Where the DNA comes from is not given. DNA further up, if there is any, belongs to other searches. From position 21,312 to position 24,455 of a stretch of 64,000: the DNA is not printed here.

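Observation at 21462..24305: M1-family zinc aminopeptidase fused to an Omp85/BamA-type beta-barrel: candidate type Vd-like autotransporter with a protease passenger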

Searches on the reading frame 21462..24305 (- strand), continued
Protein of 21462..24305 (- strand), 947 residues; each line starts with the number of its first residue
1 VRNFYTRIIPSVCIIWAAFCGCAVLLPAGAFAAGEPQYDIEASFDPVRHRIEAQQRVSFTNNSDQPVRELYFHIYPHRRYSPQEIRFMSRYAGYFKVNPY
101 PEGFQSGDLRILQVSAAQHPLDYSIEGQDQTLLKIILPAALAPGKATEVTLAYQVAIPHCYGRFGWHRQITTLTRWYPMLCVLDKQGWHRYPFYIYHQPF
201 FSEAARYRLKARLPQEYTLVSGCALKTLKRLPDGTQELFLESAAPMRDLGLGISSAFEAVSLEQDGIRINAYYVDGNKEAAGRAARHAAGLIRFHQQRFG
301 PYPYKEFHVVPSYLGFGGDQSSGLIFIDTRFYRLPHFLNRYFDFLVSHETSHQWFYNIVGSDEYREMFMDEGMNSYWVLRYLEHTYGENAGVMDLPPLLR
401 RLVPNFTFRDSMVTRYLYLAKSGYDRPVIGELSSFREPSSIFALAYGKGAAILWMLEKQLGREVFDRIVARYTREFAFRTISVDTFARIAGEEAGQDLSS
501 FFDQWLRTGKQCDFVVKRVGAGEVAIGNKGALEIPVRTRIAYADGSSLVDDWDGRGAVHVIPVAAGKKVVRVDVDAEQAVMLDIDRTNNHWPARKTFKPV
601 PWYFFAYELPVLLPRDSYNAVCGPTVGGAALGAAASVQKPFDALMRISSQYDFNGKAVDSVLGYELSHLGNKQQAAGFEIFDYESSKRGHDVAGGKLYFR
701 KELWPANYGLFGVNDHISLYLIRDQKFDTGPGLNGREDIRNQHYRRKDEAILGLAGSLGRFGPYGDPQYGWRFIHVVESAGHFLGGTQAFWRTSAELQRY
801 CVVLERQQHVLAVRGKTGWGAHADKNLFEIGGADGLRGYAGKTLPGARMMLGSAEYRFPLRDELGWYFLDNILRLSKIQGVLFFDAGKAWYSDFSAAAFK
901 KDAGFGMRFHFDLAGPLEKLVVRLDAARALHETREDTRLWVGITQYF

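Call 6: find_homologous_proteins(query=window:21462-24305:-, max_evalue=0.001)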
Query window:21462-24305:- (947 aa): 281 proteins with E <= 0.001 among 8000 candidates; the best 120 are listed.
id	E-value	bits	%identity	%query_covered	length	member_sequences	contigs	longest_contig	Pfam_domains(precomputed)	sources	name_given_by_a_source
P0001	0.0e+0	2210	99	100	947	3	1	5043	PF01433.27,PF01103.30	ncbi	-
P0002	0.0e+0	1360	62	96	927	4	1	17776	PF01433.27,PF01103.30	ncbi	ncbi:MAG: M1 family aminopeptidase [Candidatus Omnitrophota bacterium]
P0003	0.0e+0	1357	60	100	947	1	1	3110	PF01433.27,PF01103.30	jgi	jgi:hypothetical protein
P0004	0.0e+0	1357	62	96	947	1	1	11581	PF01433.27,PF01103.30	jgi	jgi:hypothetical protein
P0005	0.0e+0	1355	61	99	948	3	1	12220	PF01433.27,PF01103.30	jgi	-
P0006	0.0e+0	1349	61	98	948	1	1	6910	PF01433.27,PF01103.30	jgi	jgi:hypothetical protein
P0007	0.0e+0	1347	60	99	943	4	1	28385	PF01433.27,PF01103.30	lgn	-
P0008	0.0e+0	1330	61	99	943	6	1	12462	PF01433.27,PF01103.30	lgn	-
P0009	0.0e+0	1310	58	97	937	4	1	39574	PF01433.27,PF01103.30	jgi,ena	-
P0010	0.0e+0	1306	60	98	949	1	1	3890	PF01433.27,PF01103.30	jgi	-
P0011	0.0e+0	1306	59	98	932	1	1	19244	PF01433.27,PF01103.30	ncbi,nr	ncbi:MAG: M1 family aminopeptidase [Candidatus Omnitrophica bacterium]|nr:M1 family aminopeptidase [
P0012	0.0e+0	1305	58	99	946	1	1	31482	PF01433.27,PF01103.30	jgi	jgi:hypothetical protein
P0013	0.0e+0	1300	59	98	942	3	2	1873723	PF01433.27,PF01103.30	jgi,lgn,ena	-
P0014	0.0e+0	1296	59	98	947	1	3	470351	PF01433.27,PF01103.30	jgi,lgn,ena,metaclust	metaclust:\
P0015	0.0e+0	1295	58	99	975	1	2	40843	PF01433.27,PF01103.30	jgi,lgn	jgi:hypothetical protein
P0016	0.0e+0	1294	58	98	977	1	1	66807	PF01433.27,PF01103.30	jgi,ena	-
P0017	0.0e+0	1288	58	97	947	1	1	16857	PF01433.27,PF01103.30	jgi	jgi:hypothetical protein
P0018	0.0e+0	1286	57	99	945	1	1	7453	PF01433.27,PF01103.30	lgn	-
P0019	0.0e+0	1285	58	98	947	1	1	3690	PF01433.27,PF01103.30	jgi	jgi:hypothetical protein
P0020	0.0e+0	1284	58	99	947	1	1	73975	PF01433.27,PF01103.30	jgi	jgi:hypothetical protein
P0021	0.0e+0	1282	58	98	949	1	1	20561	PF01433.27,PF01103.30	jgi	jgi:hypothetical protein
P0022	0.0e+0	1276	58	97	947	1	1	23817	PF01433.27,PF01103.30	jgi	jgi:hypothetical protein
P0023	0.0e+0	1276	58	98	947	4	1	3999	PF01433.27,PF01103.30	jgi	jgi:hypothetical protein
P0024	0.0e+0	1275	58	97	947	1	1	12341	PF01433.27,PF01103.30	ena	-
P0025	0.0e+0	1273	57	97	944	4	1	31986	PF01433.27,PF01103.30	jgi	jgi:hypothetical protein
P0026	0.0e+0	1272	58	98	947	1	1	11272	PF01433.27,PF01103.30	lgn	-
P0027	0.0e+0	1270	58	98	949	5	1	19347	PF01433.27,PF01103.30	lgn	-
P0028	0.0e+0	1270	57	99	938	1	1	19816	PF01433.27,PF01103.30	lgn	-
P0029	0.0e+0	1269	58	98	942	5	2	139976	PF01433.27,PF01103.30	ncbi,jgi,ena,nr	ncbi:MAG: M1 family aminopeptidase [Candidatus Omnitrophica bacterium]|nr:BamA/TamA family outer mem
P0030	0.0e+0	1266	59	98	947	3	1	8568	PF01433.27,PF01103.30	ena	-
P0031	0.0e+0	1265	58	96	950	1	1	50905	PF01433.27,PF01103.30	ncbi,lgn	-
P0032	0.0e+0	1265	57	97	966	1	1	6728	PF01433.27,PF01103.30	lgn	-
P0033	0.0e+0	1264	57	99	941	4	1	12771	PF01433.27,PF01103.30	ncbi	-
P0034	0.0e+0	1262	56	99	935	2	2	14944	PF01433.27,PF01103.30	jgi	jgi:hypothetical protein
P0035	0.0e+0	1262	55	99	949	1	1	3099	PF01433.27,PF01103.30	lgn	-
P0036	0.0e+0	1260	58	98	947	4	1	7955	PF01433.27,PF01103.30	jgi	jgi:hypothetical protein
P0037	0.0e+0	1253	57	99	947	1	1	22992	PF01433.27,PF01103.30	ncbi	-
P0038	0.0e+0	1253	56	98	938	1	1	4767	PF01433.27,PF01103.30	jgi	-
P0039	0.0e+0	1253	56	98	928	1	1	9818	PF01433.27,PF01103.30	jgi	jgi:hypothetical protein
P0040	0.0e+0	1242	56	99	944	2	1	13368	PF01433.27,PF01103.30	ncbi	-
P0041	0.0e+0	1240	56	99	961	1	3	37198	PF01433.27,PF01103.30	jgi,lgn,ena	-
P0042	0.0e+0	1233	55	99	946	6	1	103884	PF01433.27,PF01103.30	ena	-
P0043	0.0e+0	1224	54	97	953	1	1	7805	PF01433.27,PF01103.30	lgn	-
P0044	0.0e+0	1223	55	99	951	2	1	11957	PF01433.27,PF01103.30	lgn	-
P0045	0.0e+0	1219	54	100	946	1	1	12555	PF01433.27,PF01103.30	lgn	-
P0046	0.0e+0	1218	56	97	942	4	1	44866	PF01433.27,PF01103.30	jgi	jgi:hypothetical protein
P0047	0.0e+0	1218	56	99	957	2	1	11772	PF01433.27,PF01103.30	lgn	-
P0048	0.0e+0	1216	56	96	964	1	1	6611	PF01433.27,PF01103.30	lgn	-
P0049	0.0e+0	1209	55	97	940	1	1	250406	PF01433.27,PF01103.30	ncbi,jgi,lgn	ncbi:MAG: M1 family aminopeptidase [Candidatus Omnitrophota bacterium]|jgi:hypothetical protein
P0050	0.0e+0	1195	53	99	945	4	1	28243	PF01433.27,PF01103.30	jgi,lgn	jgi:hypothetical protein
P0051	0.0e+0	1193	53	100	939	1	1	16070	PF01433.27,PF01103.30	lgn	-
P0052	0.0e+0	1187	55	97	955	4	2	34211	PF01433.27,PF01103.30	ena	-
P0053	0.0e+0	1184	53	100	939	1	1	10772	PF01433.27,PF01103.30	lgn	-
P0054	0.0e+0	1184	53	99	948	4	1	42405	PF01433.27,PF01103.30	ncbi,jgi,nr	ncbi:MAG: hypothetical protein C4540_02605 [Candidatus Omnitrophota bacterium]|nr:MAG: hypothetical 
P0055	0.0e+0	1172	52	100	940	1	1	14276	PF01433.27,PF01103.30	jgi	jgi:hypothetical protein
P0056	0.0e+0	1171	54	99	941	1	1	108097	PF01433.27,PF01103.30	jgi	jgi:hypothetical protein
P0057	0.0e+0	1170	53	99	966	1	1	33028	PF01433.27,PF01103.30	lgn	-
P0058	0.0e+0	1146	54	97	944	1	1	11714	PF01433.27,PF01103.30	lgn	-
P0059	0.0e+0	1112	52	96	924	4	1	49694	PF01433.27,PF01103.30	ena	-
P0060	0.0e+0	1104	52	99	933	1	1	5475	PF01433.27,PF01103.30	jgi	jgi:hypothetical protein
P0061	0.0e+0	1097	51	96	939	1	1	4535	PF01433.27,PF01103.30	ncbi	-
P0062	0.0e+0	1095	51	97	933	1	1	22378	PF01433.27,PF01103.30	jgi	-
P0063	0.0e+0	1095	51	99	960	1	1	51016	PF01433.27,PF01103.30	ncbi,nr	ncbi:MAG: M1 family aminopeptidase [Candidatus Omnitrophica bacterium]|nr:M1 family aminopeptidase [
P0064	0.0e+0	1092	52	98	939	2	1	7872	PF01433.27,PF01103.30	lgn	-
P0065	0.0e+0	1081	51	98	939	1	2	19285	PF01433.27,PF01103.30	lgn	-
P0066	0.0e+0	1075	50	98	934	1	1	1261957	PF01433.27,PF01103.30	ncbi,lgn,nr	ncbi:MAG: M1 family aminopeptidase [Candidatus Omnitrophica bacterium]|nr:M1 family aminopeptidase [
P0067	0.0e+0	1069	49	100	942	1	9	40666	PF01433.27,PF01103.30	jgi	-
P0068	0.0e+0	1066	50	96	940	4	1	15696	PF01433.27,PF01103.30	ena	-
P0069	0.0e+0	1063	49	98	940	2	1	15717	PF01433.27,PF01103.30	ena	-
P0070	0.0e+0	1060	49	98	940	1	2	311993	PF01433.27,PF01103.30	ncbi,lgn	-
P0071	0.0e+0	1057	47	100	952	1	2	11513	PF01433.27,PF01103.30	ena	-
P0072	0.0e+0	1054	49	99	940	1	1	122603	PF01433.27,PF01103.30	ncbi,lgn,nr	ncbi:MAG: M1 family aminopeptidase [Candidatus Omnitrophota bacterium]|nr:M1 family aminopeptidase [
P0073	0.0e+0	1051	48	100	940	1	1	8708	PF01433.27,PF01103.30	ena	-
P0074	0.0e+0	1044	50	97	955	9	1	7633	PF01433.27,PF01103.30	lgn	-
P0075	0.0e+0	1042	48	99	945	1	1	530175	PF01433.27,PF01103.30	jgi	jgi:hypothetical protein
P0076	0.0e+0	1041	48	100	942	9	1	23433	PF01433.27,PF01103.30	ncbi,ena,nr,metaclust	ncbi:MAG: hypothetical protein A2984_02755 [Omnitrophica WOR_2 bacterium RIFCSPLOWO2_01_FULL_41_12]|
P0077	0.0e+0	1041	49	99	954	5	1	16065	PF01433.27,PF01103.30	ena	-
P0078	0.0e+0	1040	49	99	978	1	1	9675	PF01433.27,PF01103.30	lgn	-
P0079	0.0e+0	1039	50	98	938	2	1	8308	PF01433.27,PF01103.30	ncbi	-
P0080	0.0e+0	1039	50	97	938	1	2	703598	PF01433.27,PF01103.30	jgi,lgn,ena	-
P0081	0.0e+0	1035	49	100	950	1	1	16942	PF01433.27,PF01103.30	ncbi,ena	-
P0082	0.0e+0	1035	50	98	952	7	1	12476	PF01433.27,PF01103.30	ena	-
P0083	0.0e+0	1032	46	99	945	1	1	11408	PF01433.27,PF01103.30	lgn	-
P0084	0.0e+0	1029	49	97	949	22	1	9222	PF01433.27,PF01103.30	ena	-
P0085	0.0e+0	1023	47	99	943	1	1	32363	PF01433.27,PF01103.30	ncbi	ncbi:M1 family aminopeptidase [Candidatus Omnitrophota bacterium]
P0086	0.0e+0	1020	48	97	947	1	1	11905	PF01433.27,PF01103.30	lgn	-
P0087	0.0e+0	1019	48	99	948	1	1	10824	PF01433.27,PF01103.30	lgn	-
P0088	0.0e+0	1018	48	99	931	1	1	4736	PF01433.27,PF01103.30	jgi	jgi:hypothetical protein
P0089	0.0e+0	1018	47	99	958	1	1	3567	PF01433.27,PF01103.30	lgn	-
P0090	0.0e+0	1016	48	99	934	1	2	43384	PF01433.27,PF01103.30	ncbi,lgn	-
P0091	0.0e+0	1014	47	99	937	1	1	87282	PF01433.27,PF01103.30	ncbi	ncbi:M1 family aminopeptidase [Candidatus Omnitrophota bacterium]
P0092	0.0e+0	1013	49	95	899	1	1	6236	PF01433.27,PF01103.30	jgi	jgi:hypothetical protein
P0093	0.0e+0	1012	49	98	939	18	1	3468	PF01433.27,PF01103.30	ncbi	-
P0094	0.0e+0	1012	49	97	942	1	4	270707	PF01433.27,PF01103.30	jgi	jgi:hypothetical protein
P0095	8.7e-298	1009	48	100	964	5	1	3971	PF01433.27,PF01103.30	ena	-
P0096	9.3e-298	1009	48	98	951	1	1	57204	PF01433.27,PF01103.30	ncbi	ncbi:MAG: M1 family aminopeptidase [Candidatus Omnitrophota bacterium]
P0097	1.9e-297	1008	48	99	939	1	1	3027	PF01433.27,PF01103.30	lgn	-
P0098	2.7e-297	1007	48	97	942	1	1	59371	PF01433.27,PF01103.30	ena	-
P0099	3.8e-297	1007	48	97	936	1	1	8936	PF01433.27,PF01103.30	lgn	-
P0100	2.3e-295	1001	47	97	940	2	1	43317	PF01433.27,PF01103.30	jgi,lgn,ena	-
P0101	1.2e-294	998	47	99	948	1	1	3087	PF01433.27,PF01103.30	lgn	-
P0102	6.1e-294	996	48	98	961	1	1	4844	PF01433.27,PF01103.30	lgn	-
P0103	1.7e-289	981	47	99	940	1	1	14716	PF01433.27,PF01103.30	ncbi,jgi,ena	ncbi:MAG: M1 family aminopeptidase [Candidatus Omnitrophota bacterium]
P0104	2.4e-286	971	46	99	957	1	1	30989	PF01433.27,PF01103.30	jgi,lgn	-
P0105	1.5e-285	968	46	98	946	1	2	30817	PF01433.27,PF01103.30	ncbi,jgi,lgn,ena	-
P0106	3.2e-285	967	46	99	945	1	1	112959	PF01433.27,PF01103.30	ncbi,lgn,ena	-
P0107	6.5e-282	956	45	99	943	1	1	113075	PF01433.27,PF01103.30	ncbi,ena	-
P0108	7.9e-282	956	46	100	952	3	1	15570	PF01433.27,PF01103.30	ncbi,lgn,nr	ncbi:MAG: BamA/TamA family outer membrane protein [Candidatus Omnitrophica bacterium]|nr:BamA/TamA f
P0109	1.1e-281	956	45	97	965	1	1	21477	PF01433.27,PF01103.30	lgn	-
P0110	3.3e-281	954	47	97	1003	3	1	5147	PF01433.27,PF01103.30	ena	-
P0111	4.6e-279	947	46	98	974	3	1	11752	PF01433.27,PF01103.30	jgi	-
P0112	4.7e-279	947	45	98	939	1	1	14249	PF01433.27,PF01103.30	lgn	-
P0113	4.3e-278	944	45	99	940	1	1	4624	PF01433.27,PF01103.30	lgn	-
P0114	4.7e-278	944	45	97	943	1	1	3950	PF01433.27,PF01103.30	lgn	-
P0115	5.7e-278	943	44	99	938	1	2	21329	PF01433.27,PF01103.30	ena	-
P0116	1.2e-277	942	45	98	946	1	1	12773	PF01433.27,PF01103.30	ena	-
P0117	5.1e-277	940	44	99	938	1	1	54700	PF01433.27,PF01103.30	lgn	-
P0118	1.1e-274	932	43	99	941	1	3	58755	PF01433.27,PF01103.30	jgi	-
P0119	3.7e-274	931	45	97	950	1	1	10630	PF01433.27,PF01103.30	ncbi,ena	-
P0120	4.6e-274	930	45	99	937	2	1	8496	PF01433.27,PF01103.30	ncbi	-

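Call 22: find_related_loci(query=A1, collection=genome_contigs, flank=6000)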
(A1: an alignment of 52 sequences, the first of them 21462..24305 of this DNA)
Query A1 (947 aa) in genome_contigs; peptide patterns used: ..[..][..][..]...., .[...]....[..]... (x = any residue, [..] = any of these).
97 stretches matched a pattern; 79 encode a relative of the query (tblastn E <= 1e-3); 77 distinct loci.
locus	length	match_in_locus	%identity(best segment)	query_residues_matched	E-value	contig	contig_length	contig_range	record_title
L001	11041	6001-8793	61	14-947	0e+0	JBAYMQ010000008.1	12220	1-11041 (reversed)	MAG: Candidatus Omnitrophota bacterium isolate SO_2016_LW1_43 scaffold06015_LW64-88_2016, whole genome shotgun sequence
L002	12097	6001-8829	61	1-947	0e+0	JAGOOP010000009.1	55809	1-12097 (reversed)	MAG: Candidatus Omnitrophota bacterium isolate Go_SlDig_bin_84 Go_SlDig_1402_length_55809_cov_17.851837, whole genome sh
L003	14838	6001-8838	60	1-947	0e+0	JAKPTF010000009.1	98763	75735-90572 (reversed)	MAG: Candidatus Omnitrophota bacterium isolate JPNA_metabat.7 k141_653833, whole genome shotgun sequence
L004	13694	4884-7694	58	9-947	0e+0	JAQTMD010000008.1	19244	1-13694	MAG: Candidatus Omnitrophota bacterium isolate STA_32 NODE_5407_length_19244_cov_2.889052_Sandtown_A, whole genome shotg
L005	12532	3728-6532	58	4-947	0e+0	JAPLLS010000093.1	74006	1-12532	MAG: Candidatus Omnitrophota bacterium isolate LacPavin_0920_SED3_MAG_47_10 LacPavin_0920_SED3_scaffold_1872236, whole g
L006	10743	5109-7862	56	30-947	0e+0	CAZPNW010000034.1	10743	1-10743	MAG TPA_asm: uncultured Planctomycetales bacterium isolate binchicken_co216_53 genome assembly, contig: k141_3372802, wh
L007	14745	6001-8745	58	32-947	0e+0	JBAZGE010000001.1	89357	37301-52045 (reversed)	MAG: Candidatus Omnitrophota bacterium isolate SO_2017_LW3_37 NODE_495_length_89357_cov_2.617371_LW162_2017, whole genom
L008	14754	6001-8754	57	30-947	0e+0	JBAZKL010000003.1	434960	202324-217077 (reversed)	MAG: Candidatus Omnitrophota bacterium isolate SO_2017_LW4_142 scaffold_56_c1_LW137-91_2017, whole genome shotgun sequen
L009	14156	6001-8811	57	12-947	0e+0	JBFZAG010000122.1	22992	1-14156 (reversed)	MAG: Candidatus Omnitrophota bacterium isolate PPR_0461 k121_2822755, whole genome shotgun sequence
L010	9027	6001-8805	52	11-947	0e+0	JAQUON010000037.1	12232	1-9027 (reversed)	MAG: Candidatus Omnitrophota bacterium isolate STD1_201 NODE_13937_length_12232_cov_3.420983_Sandtown_D1, whole genome s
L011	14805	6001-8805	53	11-947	0e+0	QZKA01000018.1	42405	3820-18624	MAG: Candidatus Omnitrophota bacterium isolate SURF_25 Ga0104751_1001299, whole genome shotgun sequence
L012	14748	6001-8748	55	32-947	0e+0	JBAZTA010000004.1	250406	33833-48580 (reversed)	MAG: Candidatus Omnitrophota bacterium isolate SO_2017_GW1_19 NODE_378_length_250406_cov_2.109318_OW334_2017, whole geno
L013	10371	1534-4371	50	7-947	0e+0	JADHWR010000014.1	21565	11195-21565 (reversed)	MAG: Candidatus Omnitrophota bacterium isolate BS750m-G32 BS-750m-C3570, whole genome shotgun sequence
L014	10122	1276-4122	51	1-947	0e+0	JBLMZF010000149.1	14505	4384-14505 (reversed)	MAG: Deltaproteobacteria bacterium isolate MAG210 PRJNA951521_bin66_renamed_148, whole genome shotgun sequence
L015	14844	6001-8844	53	1-947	0e+0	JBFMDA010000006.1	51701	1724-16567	MAG: Candidatus Omnitrophota bacterium isolate MAG207 MAG207_6, whole genome shotgun sequence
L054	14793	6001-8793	41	12-947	0e+0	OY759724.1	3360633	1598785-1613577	MAG: Candidatus Omnitrophota bacterium isolate 1a5844f9-839a-4d7b-a7f9-2444bab12bdd genome assembly, chromosome: 1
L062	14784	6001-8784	44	22-947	0e+0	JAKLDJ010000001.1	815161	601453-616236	MAG: Candidatus Omnitrophota bacterium isolate RA.bin107 RA.bin107_1, whole genome shotgun sequence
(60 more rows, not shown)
